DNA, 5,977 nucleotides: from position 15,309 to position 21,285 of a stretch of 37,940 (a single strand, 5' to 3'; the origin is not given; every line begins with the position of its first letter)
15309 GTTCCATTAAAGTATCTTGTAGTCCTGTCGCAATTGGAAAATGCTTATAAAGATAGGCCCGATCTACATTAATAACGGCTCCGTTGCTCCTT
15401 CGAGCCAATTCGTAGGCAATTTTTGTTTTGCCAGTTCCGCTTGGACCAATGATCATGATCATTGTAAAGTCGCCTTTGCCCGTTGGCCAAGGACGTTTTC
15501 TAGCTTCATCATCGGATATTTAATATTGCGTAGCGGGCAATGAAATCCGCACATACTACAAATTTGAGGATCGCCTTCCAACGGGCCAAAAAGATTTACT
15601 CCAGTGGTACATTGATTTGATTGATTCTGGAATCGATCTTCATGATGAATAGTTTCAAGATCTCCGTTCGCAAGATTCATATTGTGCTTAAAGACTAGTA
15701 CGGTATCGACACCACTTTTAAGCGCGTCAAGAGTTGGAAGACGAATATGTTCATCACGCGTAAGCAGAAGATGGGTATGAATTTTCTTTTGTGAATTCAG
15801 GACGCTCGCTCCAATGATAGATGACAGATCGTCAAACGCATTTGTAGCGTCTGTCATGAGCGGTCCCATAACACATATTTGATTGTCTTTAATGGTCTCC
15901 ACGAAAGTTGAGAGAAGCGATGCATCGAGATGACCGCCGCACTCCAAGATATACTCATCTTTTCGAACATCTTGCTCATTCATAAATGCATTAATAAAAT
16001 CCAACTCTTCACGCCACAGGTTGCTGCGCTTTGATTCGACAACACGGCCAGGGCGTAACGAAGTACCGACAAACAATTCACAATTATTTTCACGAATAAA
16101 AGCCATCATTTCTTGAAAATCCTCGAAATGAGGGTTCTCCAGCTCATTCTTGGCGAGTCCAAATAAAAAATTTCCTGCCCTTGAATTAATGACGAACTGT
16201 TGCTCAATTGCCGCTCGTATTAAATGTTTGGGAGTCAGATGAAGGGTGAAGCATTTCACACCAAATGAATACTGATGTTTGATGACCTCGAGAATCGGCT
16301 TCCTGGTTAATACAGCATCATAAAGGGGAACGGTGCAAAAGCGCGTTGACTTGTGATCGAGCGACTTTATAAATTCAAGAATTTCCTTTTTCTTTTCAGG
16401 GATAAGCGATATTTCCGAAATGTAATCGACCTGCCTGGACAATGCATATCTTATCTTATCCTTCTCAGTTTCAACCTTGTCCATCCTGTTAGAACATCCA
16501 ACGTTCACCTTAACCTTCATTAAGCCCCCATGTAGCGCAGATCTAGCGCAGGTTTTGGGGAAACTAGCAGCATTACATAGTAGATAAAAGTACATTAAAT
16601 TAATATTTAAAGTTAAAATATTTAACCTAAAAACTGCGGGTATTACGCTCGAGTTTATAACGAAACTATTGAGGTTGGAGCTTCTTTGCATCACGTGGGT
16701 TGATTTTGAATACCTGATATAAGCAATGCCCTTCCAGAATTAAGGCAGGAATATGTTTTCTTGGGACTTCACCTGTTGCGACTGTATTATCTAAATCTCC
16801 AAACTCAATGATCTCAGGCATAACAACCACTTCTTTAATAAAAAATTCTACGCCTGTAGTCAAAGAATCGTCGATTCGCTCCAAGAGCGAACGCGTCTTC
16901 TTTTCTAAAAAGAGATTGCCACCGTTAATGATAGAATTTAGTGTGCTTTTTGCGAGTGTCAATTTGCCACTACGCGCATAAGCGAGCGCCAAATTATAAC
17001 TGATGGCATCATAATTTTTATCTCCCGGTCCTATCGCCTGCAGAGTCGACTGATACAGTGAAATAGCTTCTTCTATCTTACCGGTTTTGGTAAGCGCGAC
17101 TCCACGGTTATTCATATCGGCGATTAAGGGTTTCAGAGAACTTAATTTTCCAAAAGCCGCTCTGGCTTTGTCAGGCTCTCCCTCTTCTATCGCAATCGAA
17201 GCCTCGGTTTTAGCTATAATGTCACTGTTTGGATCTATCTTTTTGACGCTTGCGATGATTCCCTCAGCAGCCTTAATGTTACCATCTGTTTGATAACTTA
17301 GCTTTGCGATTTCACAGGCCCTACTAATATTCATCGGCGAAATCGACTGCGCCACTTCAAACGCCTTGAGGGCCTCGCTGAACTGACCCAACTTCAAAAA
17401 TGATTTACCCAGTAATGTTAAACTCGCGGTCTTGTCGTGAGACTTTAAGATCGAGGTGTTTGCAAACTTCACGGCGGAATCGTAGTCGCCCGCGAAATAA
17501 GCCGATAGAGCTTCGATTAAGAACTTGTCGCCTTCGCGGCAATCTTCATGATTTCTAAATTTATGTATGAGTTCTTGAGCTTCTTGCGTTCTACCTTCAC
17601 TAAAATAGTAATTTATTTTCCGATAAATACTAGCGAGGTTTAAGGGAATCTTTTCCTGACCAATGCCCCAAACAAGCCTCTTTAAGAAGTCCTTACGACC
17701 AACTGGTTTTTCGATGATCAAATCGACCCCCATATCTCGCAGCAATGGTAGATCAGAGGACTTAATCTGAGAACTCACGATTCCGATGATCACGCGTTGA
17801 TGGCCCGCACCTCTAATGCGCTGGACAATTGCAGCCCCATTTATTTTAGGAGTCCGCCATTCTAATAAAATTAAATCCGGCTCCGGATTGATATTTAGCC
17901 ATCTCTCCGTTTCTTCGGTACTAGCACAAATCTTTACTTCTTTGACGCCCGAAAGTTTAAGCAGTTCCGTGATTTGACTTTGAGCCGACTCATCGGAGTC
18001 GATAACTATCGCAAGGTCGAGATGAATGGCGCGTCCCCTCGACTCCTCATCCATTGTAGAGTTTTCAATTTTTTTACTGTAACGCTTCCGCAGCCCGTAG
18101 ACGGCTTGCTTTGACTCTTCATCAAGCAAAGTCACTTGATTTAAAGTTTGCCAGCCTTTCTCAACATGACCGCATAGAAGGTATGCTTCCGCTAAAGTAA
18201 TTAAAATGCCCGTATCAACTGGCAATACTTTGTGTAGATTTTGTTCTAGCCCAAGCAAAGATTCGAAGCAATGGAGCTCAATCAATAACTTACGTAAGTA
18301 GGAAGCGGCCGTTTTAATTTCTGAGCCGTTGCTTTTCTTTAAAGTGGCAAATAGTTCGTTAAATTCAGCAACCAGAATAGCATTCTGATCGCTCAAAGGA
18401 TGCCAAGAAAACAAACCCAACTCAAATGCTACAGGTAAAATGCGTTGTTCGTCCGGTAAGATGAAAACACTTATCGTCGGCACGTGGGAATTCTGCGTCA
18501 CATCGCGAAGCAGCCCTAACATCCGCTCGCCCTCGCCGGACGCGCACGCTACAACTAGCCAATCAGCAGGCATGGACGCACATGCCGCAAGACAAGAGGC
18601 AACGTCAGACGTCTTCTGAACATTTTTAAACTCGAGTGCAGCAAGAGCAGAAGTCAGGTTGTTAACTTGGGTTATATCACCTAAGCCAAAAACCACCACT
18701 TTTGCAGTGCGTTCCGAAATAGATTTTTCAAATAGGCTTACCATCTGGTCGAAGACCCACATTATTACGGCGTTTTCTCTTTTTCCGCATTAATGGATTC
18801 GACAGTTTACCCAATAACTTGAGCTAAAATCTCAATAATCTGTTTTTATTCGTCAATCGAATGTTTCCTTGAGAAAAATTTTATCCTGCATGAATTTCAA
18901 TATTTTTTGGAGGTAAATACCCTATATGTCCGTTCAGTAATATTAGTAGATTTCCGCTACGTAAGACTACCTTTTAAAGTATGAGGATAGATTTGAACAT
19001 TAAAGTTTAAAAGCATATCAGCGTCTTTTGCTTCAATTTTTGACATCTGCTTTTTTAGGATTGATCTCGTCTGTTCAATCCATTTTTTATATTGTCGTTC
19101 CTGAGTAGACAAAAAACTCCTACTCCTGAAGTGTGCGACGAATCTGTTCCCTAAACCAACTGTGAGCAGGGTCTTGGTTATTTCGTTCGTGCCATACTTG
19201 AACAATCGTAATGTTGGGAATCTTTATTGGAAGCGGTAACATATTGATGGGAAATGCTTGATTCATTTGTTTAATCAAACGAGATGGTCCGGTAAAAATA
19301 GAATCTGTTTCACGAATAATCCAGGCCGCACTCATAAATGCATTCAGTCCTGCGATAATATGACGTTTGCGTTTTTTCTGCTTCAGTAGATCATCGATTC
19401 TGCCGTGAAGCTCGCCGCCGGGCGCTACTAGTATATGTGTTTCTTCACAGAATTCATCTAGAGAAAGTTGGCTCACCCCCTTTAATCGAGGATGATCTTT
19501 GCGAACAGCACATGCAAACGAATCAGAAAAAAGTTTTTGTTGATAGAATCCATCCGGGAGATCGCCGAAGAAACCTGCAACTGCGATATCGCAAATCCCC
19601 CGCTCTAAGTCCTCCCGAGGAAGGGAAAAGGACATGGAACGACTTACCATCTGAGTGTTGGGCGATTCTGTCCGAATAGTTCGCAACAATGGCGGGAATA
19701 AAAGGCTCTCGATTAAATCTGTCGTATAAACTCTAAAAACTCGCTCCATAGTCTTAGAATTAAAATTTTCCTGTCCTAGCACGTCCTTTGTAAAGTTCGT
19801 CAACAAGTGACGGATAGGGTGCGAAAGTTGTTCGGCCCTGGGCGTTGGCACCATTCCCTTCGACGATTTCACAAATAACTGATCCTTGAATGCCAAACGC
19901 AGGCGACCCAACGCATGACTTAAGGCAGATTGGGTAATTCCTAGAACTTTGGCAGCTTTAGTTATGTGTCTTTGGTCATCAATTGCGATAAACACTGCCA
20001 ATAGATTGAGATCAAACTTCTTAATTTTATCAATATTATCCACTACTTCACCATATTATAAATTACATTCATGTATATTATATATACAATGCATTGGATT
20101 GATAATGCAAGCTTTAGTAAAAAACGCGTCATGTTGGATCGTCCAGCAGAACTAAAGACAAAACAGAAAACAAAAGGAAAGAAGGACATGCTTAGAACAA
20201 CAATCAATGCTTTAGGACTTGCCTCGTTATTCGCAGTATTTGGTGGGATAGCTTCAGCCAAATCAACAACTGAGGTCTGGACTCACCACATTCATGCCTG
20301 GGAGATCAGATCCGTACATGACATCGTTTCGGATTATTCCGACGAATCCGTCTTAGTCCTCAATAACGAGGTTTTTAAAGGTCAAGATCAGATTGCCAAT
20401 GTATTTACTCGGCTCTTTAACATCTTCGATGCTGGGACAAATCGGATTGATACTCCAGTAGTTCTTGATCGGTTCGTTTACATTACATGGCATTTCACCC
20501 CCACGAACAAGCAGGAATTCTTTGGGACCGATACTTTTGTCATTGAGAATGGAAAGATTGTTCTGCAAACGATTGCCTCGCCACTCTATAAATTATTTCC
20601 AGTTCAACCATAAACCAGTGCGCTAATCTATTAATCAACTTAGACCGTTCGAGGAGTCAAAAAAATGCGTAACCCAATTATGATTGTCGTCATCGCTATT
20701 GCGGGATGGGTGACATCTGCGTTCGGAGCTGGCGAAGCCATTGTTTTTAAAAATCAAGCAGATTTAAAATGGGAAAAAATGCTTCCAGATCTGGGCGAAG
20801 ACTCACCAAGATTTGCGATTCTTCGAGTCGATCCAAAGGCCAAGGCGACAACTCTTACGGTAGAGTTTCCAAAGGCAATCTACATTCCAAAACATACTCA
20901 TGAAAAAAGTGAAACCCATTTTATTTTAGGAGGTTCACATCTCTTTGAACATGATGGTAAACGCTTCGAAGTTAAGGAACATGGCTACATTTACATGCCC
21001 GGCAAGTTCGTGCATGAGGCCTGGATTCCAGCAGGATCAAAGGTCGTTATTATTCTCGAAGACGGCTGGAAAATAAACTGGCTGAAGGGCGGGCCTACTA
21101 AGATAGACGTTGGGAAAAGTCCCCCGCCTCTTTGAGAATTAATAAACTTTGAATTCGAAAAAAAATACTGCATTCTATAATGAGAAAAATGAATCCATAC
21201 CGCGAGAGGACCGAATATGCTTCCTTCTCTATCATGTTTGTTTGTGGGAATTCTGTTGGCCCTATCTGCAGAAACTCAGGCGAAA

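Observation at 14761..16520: ThiC-family enzyme translationally coupled to an IPT/Tzs-like isopentenyltransferase: candidate undescribed nucleotide-derived metabolite or signal pathway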

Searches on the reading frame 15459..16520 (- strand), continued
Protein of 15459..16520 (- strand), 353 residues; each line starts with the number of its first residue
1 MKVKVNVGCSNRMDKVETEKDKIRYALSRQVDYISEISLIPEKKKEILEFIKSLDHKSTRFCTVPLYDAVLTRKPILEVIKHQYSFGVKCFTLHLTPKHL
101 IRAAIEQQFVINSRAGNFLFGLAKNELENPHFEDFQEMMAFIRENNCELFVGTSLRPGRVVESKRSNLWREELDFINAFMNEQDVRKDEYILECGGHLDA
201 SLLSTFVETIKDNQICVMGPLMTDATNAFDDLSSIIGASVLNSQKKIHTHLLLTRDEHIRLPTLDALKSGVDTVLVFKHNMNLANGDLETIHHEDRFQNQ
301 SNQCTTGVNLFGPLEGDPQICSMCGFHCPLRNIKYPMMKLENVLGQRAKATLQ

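Call 90: fold_search(model_id=the predicted structure, library=viral)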
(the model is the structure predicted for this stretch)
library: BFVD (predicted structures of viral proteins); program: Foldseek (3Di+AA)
matches with E <= 10: 790; with E <= 0.001: 0
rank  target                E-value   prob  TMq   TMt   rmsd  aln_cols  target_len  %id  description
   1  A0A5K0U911            1.1e-03  1.00  0.42  0.41   6.7       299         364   12  Uncharacterized protein [Yasminevirus sp. GU-2018]
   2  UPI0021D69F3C         1.4e-03  1.00  0.42  0.24   5.3       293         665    9  (no name look-up for this kind of identifier)
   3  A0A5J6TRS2            2.8e-03  0.99  0.38  0.36   6.5       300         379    9  Uncharacterized protein [Gordonia phage Powerball]
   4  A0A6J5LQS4            8.1e-03  0.85  0.33  0.27   8.9       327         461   11  Radical_SAM domain containing protein [uncultured Caudovirales phage]
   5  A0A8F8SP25            8.6e-03  0.93  0.37  0.41   8.1       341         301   11  (no name in the UniProt tables at hand)
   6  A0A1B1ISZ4            9.1e-03  0.92  0.39  0.31   6.7       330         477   10  (no name in the UniProt tables at hand)
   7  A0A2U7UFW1            9.1e-03  0.90  0.35  0.31   8.7       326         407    8  Aminodeoxyfutalosine synthase [Pandoravirus macleodensis]
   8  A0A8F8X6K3            9.1e-03  0.57  0.29  0.30  11.7       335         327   10  (no name in the UniProt tables at hand)
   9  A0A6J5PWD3            9.7e-03  0.94  0.40  0.42   8.0       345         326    6  Glycoside hydrolase family 5 domain-containing protein [uncultured Caudovirales phage]
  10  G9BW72                1.1e-02  0.93  0.36  0.46   7.0       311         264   11  (no name in the UniProt tables at hand)
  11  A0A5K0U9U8            1.3e-02  0.75  0.36  0.14  15.9       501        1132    8  Family 13 glycoside hydrolase [Yasminevirus sp. GU-2018]
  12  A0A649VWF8            1.7e-02  0.16  0.18  0.14  19.8       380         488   12  Glycosyltransferase [Arthrobacter phage BeatusComedenti]
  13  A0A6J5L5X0            2.2e-02  0.75  0.33  0.42   7.3       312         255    8  Uncharacterized protein [uncultured Caudovirales phage]
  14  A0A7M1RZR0            2.5e-02  0.85  0.30  0.15   7.5       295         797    8  beta-N-acetylhexosaminidase [uncultured phage cr271_1]
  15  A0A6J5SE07            2.7e-02  0.75  0.36  0.16   9.8       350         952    8  Tip attachment protein J central straight fiber domain-containing protein [uncultured Caudovirales phage]
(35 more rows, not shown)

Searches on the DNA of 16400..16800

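Call 59: search_rna_families(source=window, start=16400, end=16800, threshold=evalue, max_evalue=1)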
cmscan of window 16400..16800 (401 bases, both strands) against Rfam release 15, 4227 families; matches with E-value up to 1: 0.
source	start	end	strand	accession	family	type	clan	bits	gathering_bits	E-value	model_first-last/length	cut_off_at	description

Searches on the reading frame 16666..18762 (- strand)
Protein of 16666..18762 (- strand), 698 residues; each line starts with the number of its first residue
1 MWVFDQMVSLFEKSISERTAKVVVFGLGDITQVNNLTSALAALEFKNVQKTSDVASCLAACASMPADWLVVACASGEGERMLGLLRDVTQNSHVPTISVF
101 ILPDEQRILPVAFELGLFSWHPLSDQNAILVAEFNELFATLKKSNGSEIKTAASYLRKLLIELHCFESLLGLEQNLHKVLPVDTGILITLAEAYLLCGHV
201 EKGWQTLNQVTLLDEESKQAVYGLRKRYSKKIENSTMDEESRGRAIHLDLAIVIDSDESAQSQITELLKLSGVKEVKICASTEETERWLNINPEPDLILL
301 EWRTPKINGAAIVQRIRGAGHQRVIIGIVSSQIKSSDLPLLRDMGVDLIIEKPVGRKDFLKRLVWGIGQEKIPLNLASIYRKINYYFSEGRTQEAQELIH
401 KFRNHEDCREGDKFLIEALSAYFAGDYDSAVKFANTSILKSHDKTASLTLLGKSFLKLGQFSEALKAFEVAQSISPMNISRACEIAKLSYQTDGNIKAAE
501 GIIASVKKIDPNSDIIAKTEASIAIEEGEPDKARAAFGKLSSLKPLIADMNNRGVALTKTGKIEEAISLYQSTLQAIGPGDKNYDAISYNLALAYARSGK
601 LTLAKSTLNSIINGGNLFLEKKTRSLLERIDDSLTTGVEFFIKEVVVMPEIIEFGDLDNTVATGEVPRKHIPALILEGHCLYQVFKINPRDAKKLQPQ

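Call 3: search_protein_families(library=pfam, proteins=[window:16666-18762:-], max_evalue=0.01)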
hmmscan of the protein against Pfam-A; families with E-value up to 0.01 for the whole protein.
window:16666-18762:- (698 aa): 17 families
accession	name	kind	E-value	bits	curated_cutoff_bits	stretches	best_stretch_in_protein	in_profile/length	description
PF14559.12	TPR_19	-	4.5e-16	59.4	25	1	559-611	3-51/68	Tetratricopeptide repeat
PF07719.23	TPR_2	-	3.2e-14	52.2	27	1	448-476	4-32/34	Tetratricopeptide repeat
PF00515.34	TPR_1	-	9.5e-12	44.7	27.8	0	448-476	4-32/34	Tetratricopeptide repeat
PF00072.30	Response_reg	-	1.7e-11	44.7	30.2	1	252-363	2-110/111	Response regulator receiver domain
PF13424.12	TPR_12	-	6.9e-11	42.6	30.1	1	549-610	4-70/77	Tetratricopeptide repeat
PF13432.12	TPR_16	-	2.6e-10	41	32.7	0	520-581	3-64/65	Tetratricopeptide repeat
PF13174.12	TPR_6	-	1.1e-09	38.7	26.3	0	448-470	3-25/33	Tetratricopeptide repeat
PF13428.12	TPR_14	-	3.2e-09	37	23.5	0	448-471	4-27/44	Tetratricopeptide repeat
PF13181.12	TPR_8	-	3.7e-09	36.5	25.7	0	447-476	3-32/34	Tetratricopeptide repeat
PF12895.13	ANAPC3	-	1.3e-08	35.4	27.2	1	417-469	29-80/82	Anaphase-promoting complex, cyclosome, subunit 3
PF23914.1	TPR_CcmH_CycH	-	1.8e-07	31.6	42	1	446-543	51-150/158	Cytochrome c-type biogenesis protein H TPR domain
PF13176.12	TPR_7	-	6.7e-06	26.2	27.9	0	554-576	6-27/36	Tetratricopeptide repeat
PF01535.26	PPR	-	3e-05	24.4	25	0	556-571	9-24/31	PPR repeat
PF13414.12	TPR_11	-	0.00011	22.3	26.8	0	556-599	3-42/42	TPR repeat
PF13374.12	TPR_10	-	0.00051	20.4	27.5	0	550-575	5-30/42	Tetratricopeptide repeat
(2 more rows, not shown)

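Call 4: search_protein_families(library=ncbifam, proteins=[window:16666-18762:-], max_evalue=0.01)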
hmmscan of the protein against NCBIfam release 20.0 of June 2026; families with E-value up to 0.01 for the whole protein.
window:16666-18762:- (698 aa): 29 families (the best 25 are shown)
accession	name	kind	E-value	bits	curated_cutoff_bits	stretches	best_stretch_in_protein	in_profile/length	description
TIGR02917.1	PEP_TPR_lipo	equivalog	1.8e-12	46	312.2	1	424-566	103-246/899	XrtA/PEP-CTERM system TPR-repeat protein PrsT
NF040959.1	MamA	equivalog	3.2e-10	39.8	200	1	377-498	37-157/204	magnetosome protein MamA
NF052415.1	T3SS_chap_SctY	equivalog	7.5e-06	26.4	70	0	560-614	19-69/106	type III secretion apparatus assembly chaperone SctY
TIGR02521.1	type_IV_pilW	equivalog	9.4e-06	25.3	154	0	489-609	40-159/234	type IV pilus biogenesis/stability protein PilW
NF007135.0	PRK09581.1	equivalog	1.3e-05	24.2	474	1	224-364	131-269/457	PleD family two-component system response regulator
NF040689.1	MtrAB_MtrA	equivalog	1.9e-05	24.1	300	1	252-363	2-109/219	MtrAB system response regulator MtrA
NF045901.1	HisKinLetSLeg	equivalog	3.8e-05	21.9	1650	1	249-371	671-793/906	two-component system sensor histidine kinase LetS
TIGR02552.1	LcrH_SycD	equivalog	4.5e-05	23.2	104.8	0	418-508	25-115/136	SycD/LcrH family type III secretion system chaperone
TIGR02154.1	PhoB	equivalog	4.7e-05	22.8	296.2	1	252-363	5-116/226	phosphate regulon transcriptional regulator PhoB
TIGR03939.1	PGA_TPR_OMP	equivalog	0.0001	20.7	366.65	0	377-545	330-494/800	poly-beta-1,6 N-acetyl-D-glucosamine export porin PgaA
NF007969.0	PRK10693.1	equivalog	0.0002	20.5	329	1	252-364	11-120/337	two-component system response regulator RssB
TIGR00756.2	PPR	repeat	0.00024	21.1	20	0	556-571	9-24/35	pentatricopeptide repeat protein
TIGR00540.1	TPR_hemY_coli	hypoth_equivalog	0.00031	19.6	142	1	384-498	269-378/385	heme biosynthesis-associated TPR protein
NF045914.1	RespRegNblR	equivalog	0.00037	20.1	300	1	252-364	10-119/228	response regulator transcription factor NblR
NF041866.1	EpsW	equivalog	0.00048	19.7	200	1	262-363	19-121/131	exopolysaccharide biosynthesis response regulator EpsW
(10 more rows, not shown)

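Call 30: search_protein_families(library=padloc, proteins=[window:16666-18762:-], max_evalue=0.01)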
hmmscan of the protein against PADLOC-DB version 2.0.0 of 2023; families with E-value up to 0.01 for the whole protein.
window:16666-18762:- (698 aa): 0 families

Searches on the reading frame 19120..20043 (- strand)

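Call 3: search_protein_families(library=pfam, proteins=[window:19120-20043:-], max_evalue=0.01)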
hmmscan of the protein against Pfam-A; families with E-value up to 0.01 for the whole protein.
window:19120-20043:- (307 aa): 3 families
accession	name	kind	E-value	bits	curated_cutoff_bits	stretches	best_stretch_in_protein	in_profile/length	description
PF03466.25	LysR_substrate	-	2.1e-22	80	28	1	100-305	5-208/209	LysR substrate binding domain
PF00126.33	HTH_1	-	1.4e-16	60.6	26.6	1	12-71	1-60/60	Bacterial regulatory helix-turn-helix protein, lysR family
PF08280.17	HTH_Mga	-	1.7e-05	25.2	23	1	11-64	7-59/59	M protein trans-acting positive regulator (MGA) HTH domain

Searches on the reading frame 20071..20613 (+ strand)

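Call 65: search_protein_families(library=pfam, proteins=[window:20071-20613:+], max_evalue=0.0001)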
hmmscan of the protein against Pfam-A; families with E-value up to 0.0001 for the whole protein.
window:20071-20613:+ (180 aa): 1 family
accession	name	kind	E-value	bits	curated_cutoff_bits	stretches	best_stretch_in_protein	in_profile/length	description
PF12680.13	SnoaL_2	-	2e-08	35.2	27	1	72-164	3-100/102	SnoaL-like domain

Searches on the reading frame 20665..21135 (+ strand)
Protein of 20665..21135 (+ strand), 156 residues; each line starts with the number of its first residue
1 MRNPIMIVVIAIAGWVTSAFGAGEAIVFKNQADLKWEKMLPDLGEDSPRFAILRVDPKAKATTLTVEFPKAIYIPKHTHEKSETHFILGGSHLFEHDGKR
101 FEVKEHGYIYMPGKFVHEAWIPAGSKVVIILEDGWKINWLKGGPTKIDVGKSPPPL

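Call 78: search_protein_families(library=pfam, proteins=[window:20665-21135:+], max_evalue=0.0001)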
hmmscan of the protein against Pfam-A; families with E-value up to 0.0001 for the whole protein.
window:20665-21135:+ (156 aa): 3 families
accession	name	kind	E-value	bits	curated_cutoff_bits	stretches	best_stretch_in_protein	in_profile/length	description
PF12973.13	Cupin_7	-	9.5e-07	29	27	1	32-121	9-90/105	ChrR Cupin-like domain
PF07883.17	Cupin_2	-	3.3e-05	24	27.2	1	69-121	6-58/70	Cupin domain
PF02311.25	AraC_binding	-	8e-05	22.8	21.1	0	70-145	13-79/135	AraC-like ligand binding domain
